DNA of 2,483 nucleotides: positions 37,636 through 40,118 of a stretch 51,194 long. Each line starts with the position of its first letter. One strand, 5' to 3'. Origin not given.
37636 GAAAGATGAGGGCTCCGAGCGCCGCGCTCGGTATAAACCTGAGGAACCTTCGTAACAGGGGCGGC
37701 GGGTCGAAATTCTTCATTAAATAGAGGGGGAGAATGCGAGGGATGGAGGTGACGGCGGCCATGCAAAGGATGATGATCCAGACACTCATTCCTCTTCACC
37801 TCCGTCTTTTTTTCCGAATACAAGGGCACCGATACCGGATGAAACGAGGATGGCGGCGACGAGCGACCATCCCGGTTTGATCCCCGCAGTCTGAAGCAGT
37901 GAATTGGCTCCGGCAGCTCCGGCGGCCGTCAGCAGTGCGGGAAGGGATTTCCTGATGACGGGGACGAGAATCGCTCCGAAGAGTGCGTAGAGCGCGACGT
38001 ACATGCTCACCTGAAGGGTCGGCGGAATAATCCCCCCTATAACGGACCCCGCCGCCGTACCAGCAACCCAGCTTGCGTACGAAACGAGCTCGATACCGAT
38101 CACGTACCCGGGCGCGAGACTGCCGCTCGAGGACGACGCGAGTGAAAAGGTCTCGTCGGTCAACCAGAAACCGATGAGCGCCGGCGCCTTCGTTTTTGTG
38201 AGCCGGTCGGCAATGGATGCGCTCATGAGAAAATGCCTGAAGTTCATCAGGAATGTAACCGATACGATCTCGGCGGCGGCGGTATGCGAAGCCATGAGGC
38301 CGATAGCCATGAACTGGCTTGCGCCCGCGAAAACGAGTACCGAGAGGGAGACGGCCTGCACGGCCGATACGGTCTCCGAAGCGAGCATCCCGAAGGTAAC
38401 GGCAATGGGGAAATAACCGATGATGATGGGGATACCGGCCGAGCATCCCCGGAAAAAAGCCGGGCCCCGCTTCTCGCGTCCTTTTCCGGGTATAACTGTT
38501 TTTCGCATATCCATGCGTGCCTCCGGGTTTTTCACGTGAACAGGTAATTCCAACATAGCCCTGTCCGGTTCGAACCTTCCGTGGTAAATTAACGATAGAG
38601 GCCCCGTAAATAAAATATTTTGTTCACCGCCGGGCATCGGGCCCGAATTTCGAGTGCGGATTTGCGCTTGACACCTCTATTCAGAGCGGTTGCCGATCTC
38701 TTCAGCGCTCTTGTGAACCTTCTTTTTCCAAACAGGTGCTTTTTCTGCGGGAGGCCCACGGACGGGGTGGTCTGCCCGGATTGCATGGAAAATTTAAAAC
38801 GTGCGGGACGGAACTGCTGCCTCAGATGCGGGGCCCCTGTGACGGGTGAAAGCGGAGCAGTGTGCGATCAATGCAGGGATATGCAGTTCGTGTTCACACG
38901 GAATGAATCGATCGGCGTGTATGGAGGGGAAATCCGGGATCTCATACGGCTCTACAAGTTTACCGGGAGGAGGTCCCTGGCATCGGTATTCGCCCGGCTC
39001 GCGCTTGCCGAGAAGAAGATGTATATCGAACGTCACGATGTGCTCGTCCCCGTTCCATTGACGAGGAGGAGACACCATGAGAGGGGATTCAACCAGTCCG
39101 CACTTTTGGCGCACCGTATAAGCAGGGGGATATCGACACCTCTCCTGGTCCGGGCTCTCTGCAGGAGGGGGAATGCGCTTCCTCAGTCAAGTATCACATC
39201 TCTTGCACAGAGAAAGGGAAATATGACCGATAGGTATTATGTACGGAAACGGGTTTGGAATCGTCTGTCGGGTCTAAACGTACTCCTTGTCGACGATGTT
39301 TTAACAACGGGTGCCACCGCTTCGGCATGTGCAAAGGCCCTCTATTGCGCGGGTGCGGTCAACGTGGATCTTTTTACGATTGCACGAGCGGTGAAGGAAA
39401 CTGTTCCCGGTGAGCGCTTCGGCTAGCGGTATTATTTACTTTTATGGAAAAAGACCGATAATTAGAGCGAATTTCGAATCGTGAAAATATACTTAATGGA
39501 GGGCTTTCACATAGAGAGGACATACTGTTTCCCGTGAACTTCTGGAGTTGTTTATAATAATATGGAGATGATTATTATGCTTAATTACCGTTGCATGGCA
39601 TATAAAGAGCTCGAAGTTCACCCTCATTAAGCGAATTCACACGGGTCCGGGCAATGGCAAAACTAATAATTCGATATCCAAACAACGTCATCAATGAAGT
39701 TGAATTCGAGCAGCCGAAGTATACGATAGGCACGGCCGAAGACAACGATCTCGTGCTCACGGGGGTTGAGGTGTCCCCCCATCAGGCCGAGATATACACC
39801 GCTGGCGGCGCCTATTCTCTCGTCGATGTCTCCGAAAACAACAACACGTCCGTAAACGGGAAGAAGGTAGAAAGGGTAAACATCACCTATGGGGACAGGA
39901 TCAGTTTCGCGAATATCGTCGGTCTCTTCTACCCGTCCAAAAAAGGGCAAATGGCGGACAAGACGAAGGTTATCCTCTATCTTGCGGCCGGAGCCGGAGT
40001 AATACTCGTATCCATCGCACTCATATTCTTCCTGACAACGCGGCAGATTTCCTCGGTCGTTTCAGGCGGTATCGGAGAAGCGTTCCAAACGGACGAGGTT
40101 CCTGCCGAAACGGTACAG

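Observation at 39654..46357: Three-gene envelope cluster in which both signalling domains appear catalytically dead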

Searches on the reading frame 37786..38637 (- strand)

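Call 11: search_protein_families(library=pfam, proteins=[window:37786-38637:-], max_evalue=0.001)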
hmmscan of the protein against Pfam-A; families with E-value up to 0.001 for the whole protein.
window:37786-38637:- (283 aa): 1 family
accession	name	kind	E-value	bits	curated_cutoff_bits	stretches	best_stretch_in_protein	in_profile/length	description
PF03591.19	AzlC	-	5.1e-37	127.8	32.1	1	70-204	1-137/137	AzlC protein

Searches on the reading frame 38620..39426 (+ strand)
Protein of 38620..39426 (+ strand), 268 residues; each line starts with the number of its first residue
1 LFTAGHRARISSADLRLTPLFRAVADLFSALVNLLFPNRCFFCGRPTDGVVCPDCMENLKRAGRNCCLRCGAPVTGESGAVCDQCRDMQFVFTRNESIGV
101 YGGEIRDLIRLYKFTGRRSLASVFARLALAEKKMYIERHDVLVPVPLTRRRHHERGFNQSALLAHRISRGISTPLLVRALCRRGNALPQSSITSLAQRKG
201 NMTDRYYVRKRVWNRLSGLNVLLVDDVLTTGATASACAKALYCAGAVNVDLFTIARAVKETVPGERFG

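Call 11: search_protein_families(library=pfam, proteins=[window:38620-39426:+], max_evalue=0.001)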
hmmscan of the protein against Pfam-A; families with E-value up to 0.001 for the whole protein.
window:38620-39426:+ (268 aa): 1 family
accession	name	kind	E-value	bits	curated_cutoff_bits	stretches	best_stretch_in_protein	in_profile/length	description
PF18912.6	DZR_2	-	1.5e-12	47.6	27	1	31-86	1-56/56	Double zinc ribbon domain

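Call 76: search_protein_families(library=padloc, proteins=[window:38620-39423:+], max_evalue=0.01)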
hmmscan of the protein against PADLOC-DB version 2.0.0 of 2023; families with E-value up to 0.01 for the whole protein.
window:38620-39423:+ (268 aa): 2 families
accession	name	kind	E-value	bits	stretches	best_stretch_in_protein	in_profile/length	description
PDLC03962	ShosT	-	3.7e-11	41.3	1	119-259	64-213/237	-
PDLC03928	PsyrT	-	1.6e-07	28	1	136-259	572-686/689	-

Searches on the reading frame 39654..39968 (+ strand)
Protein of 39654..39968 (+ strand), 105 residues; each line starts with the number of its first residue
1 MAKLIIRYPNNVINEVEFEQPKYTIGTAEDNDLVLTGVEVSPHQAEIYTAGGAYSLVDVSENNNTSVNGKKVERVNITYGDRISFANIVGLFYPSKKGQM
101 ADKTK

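Call 37: search_solved_structures(query=window:39654-39968:+, max_evalue=0.01, show_alignments=4)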
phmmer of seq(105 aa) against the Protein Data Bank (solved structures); distinct sequences matched with E-value up to 0.01: 11.
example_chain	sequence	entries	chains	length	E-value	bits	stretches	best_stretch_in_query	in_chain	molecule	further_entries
6i2q_B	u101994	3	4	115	1.4e-07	34.9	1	4-93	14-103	Glycogen accumulation regulator GarA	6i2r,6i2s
8p5r_G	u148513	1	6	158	3e-07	33.8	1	4-93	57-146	Glycogen accumulation regulator GarA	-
6cah_A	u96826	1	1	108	7e-06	29.4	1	22-92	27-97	ABC transporter ATP-binding/permease protein Rv1747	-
2kkl_A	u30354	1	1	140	0.00017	25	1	3-93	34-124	Uncharacterized protein Mb1858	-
2kfu_A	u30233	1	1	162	0.00022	24.7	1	4-94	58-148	Rv1827 pThr 22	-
6i2p_D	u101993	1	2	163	0.00022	24.6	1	4-94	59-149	Glycogen accumulation regulator GarA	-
7rj3_A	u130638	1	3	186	0.0003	24.2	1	4-93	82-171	Glycogen accumulation regulator GarA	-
8p5x_G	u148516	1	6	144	0.00047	23.6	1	5-87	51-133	Oxoglutarate dehydrogenase inhibitor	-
2kb3_A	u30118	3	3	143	0.00047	23.6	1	5-87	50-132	Oxoglutarate dehydrogenase inhibitor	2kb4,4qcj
2fez_A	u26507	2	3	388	0.0032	20.9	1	24-85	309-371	Probable regulatory protein embR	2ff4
3fm8_A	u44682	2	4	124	0.0064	20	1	21-87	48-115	Kinesin-like protein KIF13B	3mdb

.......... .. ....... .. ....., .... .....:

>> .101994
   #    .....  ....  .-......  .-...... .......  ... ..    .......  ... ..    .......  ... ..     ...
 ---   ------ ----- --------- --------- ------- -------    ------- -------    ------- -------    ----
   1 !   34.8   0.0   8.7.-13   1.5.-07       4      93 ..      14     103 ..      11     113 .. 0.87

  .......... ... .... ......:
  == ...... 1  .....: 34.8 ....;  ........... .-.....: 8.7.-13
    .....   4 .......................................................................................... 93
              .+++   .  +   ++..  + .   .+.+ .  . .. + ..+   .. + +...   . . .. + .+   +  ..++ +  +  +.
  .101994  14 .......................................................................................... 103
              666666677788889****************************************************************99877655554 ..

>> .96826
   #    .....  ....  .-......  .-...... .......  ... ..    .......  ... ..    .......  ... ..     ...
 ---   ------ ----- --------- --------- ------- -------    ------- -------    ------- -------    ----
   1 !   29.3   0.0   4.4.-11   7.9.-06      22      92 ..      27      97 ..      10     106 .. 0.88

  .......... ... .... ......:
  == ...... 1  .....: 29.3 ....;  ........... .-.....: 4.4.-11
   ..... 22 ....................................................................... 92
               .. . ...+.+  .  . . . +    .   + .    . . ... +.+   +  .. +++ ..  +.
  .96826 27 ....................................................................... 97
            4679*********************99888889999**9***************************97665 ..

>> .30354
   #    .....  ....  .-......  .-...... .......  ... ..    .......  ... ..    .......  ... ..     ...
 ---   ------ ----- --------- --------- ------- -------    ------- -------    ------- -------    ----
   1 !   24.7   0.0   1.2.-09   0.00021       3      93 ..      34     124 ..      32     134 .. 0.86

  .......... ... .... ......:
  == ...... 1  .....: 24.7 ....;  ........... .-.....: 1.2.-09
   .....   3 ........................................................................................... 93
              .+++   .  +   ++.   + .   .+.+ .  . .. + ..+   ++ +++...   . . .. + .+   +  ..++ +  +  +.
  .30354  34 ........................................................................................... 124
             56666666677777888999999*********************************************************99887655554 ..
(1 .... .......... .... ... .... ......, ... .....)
